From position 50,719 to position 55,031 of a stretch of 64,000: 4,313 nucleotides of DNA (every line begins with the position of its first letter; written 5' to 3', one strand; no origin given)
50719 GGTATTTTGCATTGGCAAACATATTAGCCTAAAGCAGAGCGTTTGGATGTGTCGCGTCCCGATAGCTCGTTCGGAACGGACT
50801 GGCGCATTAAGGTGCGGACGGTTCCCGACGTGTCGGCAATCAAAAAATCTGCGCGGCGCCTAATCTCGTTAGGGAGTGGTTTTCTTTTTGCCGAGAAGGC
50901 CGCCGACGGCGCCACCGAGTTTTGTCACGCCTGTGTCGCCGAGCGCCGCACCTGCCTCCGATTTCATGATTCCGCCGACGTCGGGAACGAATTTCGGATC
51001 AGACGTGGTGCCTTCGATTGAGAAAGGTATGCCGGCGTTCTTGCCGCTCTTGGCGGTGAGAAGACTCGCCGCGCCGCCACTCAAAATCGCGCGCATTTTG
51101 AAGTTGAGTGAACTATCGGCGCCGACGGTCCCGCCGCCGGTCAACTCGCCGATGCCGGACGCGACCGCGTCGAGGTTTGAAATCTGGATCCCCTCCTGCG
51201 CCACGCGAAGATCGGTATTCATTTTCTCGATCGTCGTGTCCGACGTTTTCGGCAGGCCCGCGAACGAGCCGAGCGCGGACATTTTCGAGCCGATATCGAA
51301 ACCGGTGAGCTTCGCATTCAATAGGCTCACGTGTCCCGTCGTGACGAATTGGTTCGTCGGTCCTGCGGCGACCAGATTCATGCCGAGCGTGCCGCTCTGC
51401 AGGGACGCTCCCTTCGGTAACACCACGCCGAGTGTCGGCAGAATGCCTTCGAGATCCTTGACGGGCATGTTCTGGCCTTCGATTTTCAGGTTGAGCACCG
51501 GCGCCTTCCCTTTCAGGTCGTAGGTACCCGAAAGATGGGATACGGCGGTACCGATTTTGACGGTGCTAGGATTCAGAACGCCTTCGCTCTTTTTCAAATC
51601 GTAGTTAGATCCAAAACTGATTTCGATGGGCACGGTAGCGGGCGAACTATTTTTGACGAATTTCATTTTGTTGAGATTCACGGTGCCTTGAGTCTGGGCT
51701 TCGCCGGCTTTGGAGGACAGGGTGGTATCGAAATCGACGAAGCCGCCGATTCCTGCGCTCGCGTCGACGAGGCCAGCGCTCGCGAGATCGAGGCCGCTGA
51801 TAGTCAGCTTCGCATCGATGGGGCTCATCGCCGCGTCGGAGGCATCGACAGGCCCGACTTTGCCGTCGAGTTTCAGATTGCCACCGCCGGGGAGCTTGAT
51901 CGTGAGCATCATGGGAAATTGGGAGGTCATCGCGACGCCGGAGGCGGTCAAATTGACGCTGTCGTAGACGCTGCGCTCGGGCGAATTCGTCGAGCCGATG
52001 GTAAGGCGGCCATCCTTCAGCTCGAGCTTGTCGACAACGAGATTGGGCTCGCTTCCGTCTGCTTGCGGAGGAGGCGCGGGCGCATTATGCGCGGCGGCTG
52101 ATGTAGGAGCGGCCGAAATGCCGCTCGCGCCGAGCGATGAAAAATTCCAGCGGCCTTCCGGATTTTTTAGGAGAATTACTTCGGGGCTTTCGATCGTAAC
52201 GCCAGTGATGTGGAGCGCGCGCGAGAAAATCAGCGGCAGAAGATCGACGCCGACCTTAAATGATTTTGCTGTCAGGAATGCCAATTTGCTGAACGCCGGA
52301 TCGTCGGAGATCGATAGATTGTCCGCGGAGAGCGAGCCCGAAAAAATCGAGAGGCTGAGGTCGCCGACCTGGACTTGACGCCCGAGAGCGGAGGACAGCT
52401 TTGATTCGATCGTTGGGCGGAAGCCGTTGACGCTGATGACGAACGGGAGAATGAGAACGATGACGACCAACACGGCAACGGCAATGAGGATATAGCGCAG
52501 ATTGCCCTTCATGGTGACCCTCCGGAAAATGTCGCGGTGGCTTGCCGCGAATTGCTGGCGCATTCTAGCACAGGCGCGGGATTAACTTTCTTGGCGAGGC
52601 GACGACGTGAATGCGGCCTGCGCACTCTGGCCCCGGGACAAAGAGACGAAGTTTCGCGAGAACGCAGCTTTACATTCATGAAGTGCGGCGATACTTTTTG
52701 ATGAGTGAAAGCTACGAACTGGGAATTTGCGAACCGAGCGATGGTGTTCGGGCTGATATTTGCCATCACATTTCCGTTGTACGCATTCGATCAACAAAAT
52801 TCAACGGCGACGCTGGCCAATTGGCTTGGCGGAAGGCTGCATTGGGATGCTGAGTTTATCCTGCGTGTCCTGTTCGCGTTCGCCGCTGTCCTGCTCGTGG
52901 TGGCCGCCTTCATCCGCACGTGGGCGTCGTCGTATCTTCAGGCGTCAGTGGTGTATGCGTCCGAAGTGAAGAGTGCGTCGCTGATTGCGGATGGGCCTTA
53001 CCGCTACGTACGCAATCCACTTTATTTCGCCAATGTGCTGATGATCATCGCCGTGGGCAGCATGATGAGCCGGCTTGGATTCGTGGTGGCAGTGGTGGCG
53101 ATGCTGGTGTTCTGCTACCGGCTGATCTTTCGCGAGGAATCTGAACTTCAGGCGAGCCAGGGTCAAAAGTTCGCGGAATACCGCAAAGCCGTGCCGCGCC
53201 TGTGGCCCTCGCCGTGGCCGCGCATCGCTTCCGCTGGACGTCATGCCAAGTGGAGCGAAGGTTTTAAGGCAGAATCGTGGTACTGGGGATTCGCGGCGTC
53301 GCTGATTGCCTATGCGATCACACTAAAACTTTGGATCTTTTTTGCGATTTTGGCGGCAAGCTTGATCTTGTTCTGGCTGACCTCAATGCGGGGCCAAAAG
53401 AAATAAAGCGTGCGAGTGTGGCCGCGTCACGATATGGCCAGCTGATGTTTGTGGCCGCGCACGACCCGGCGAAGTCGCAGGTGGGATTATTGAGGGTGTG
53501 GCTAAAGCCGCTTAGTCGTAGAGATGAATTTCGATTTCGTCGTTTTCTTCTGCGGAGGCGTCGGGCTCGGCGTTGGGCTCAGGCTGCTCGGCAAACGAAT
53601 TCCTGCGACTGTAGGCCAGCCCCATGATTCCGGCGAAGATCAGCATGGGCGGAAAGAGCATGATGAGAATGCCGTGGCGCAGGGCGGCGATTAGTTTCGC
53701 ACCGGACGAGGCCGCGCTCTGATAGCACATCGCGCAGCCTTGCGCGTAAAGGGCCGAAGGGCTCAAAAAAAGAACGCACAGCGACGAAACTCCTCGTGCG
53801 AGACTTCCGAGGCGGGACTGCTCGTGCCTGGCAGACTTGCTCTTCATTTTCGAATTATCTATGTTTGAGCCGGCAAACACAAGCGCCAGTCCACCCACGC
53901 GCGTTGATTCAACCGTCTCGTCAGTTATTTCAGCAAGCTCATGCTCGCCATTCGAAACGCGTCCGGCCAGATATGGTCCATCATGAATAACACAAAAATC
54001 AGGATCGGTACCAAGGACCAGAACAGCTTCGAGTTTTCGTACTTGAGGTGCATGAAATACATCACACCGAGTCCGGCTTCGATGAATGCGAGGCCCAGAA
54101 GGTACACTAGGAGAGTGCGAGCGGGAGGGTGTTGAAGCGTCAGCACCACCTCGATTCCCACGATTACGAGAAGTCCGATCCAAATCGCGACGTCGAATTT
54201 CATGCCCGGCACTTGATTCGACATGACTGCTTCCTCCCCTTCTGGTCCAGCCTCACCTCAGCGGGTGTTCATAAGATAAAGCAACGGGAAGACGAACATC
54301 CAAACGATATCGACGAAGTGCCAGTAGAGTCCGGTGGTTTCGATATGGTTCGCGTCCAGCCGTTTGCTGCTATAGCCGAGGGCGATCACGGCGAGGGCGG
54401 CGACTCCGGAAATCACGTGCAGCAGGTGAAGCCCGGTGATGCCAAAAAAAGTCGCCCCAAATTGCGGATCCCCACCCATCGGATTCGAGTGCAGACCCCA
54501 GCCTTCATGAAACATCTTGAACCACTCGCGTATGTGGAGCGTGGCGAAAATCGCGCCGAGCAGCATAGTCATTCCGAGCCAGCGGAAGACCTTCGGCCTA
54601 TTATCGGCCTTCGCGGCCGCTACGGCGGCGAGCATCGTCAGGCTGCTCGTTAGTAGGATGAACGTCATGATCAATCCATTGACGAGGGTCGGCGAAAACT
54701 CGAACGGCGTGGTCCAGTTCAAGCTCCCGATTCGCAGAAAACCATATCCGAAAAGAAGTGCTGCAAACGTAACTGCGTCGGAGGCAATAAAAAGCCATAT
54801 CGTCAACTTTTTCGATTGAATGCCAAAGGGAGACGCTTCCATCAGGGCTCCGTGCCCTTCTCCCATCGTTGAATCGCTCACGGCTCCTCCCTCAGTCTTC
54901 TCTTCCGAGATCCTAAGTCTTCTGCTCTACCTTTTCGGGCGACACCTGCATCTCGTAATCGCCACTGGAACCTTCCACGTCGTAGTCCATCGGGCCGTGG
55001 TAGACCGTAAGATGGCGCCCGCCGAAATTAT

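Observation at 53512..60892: rus-operon-like respiratory cluster: Cyc2-like cytochrome-porin, diheme cytochrome c, cupredoxin, aa3-type coxBACD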

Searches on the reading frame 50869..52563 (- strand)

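Call 47: search_protein_families(library=pfam, proteins=[window:50869-52563:-], max_evalue=0.001)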
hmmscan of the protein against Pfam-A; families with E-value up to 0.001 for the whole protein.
window:50869-52563:- (564 aa): 3 families
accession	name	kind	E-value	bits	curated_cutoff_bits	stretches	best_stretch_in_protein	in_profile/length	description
PF05359.17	DUF748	-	2.3e-21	76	50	1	19-262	12-230/1037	Domain of Unknown Function (DUF748)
PF05170.20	AsmA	-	1.3e-13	51.1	29.8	1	18-209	1-189/607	AsmA family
PF13116.12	YhdP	-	5.6e-09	34.9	46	1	23-222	9-186/1224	YhdP protein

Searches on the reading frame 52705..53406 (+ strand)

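Call 47: search_protein_families(library=pfam, proteins=[window:52705-53406:+], max_evalue=0.001)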
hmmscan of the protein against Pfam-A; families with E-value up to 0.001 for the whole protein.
window:52705-53406:+ (233 aa): 2 families
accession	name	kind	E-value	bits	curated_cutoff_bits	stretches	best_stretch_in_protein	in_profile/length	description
PF04191.18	PEMT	-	1.2e-09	39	25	1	57-149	3-99/105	Phospholipid methyltransferase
PF04140.19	ICMT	-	2.6e-07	31.4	24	1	62-149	3-94/95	Isoprenylcysteine carboxyl methyltransferase (ICMT) family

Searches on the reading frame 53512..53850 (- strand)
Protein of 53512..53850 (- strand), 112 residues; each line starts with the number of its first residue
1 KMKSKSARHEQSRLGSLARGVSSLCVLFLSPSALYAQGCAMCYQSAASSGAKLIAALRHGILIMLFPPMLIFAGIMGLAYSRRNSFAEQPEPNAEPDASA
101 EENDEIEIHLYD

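Call 3: search_protein_families(library=pfam, proteins=[window:53512-53850:-], max_evalue=0.1)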
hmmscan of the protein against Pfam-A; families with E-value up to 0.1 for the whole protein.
window:53512-53850:- (112 aa): 0 families

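Call 4: search_protein_families(library=ncbifam, proteins=[window:53512-53850:-], max_evalue=0.1)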
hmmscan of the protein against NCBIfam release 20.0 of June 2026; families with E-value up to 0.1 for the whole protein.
window:53512-53850:- (112 aa): 0 families

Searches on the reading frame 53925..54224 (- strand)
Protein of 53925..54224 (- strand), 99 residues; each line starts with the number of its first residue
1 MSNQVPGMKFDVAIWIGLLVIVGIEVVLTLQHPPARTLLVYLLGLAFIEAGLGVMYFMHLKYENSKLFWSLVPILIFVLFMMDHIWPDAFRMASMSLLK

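Call 3: search_protein_families(library=pfam, proteins=[window:53925-54224:-], max_evalue=0.1)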
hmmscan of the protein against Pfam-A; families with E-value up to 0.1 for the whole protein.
window:53925-54224:- (99 aa): 1 family
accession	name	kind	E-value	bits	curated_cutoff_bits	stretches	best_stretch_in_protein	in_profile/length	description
PF03626.19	COX4_pro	-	1.5e-10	41.7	28.9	1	13-81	2-70/72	Prokaryotic Cytochrome C oxidase subunit IV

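Call 4: search_protein_families(library=ncbifam, proteins=[window:53925-54224:-], max_evalue=0.1)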
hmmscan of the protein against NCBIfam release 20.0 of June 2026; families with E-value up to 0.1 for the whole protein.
window:53925-54224:- (99 aa): 2 families
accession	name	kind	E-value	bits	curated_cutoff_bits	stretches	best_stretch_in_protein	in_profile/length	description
TIGR02229.1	caa3_sub_IV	subfamily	0.00033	21.4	37.25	1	12-78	11-79/92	caa(3)-type oxidase, subunit IV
TIGR02901.1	QoxD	equivalog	0.00052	20.5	85.6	1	18-66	18-65/94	cytochrome aa3 quinol oxidase subunit IV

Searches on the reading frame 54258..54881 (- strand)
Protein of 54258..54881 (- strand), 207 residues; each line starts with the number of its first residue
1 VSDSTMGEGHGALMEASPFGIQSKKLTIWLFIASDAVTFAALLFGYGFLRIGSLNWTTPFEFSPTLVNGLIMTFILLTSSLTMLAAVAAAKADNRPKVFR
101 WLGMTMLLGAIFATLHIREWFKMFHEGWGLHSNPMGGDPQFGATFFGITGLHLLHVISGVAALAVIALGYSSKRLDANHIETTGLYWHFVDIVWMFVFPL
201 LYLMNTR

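Call 3: search_protein_families(library=pfam, proteins=[window:54258-54881:-], max_evalue=0.1)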
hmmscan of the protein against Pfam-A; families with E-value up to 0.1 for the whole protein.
window:54258-54881:- (207 aa): 1 family
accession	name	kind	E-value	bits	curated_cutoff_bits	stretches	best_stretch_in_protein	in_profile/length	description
PF00510.24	COX3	-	1e-16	62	23.8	1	25-203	77-255/258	Cytochrome c oxidase subunit III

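Call 4: search_protein_families(library=ncbifam, proteins=[window:54258-54881:-], max_evalue=0.1)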
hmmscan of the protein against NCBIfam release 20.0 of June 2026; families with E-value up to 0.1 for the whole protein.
window:54258-54881:- (207 aa): 5 families
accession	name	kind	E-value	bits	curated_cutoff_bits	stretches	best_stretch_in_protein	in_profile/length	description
TIGR02842.1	CyoC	equivalog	9.3e-29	101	223.75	1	26-205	3-178/180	cytochrome o ubiquinol oxidase subunit III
NF007944.0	PRK10663.1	equivalog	5.8e-26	91.5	340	1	23-205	24-202/204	cytochrome o ubiquinol oxidase subunit III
NF050119.1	aa3_CtaE_Actin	exception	6.4e-25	88.5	190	1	30-204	17-189/190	aa3-type cytochrome oxidase subunit III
TIGR02897.1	QoxC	equivalog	1.1e-21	77.9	239.9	1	24-204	10-187/190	cytochrome aa3 quinol oxidase subunit III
NF002713.0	PRK02546.1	subfamily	0.00091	17.8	827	1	67-118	87-137/533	NAD(P)H-quinone oxidoreductase subunit 4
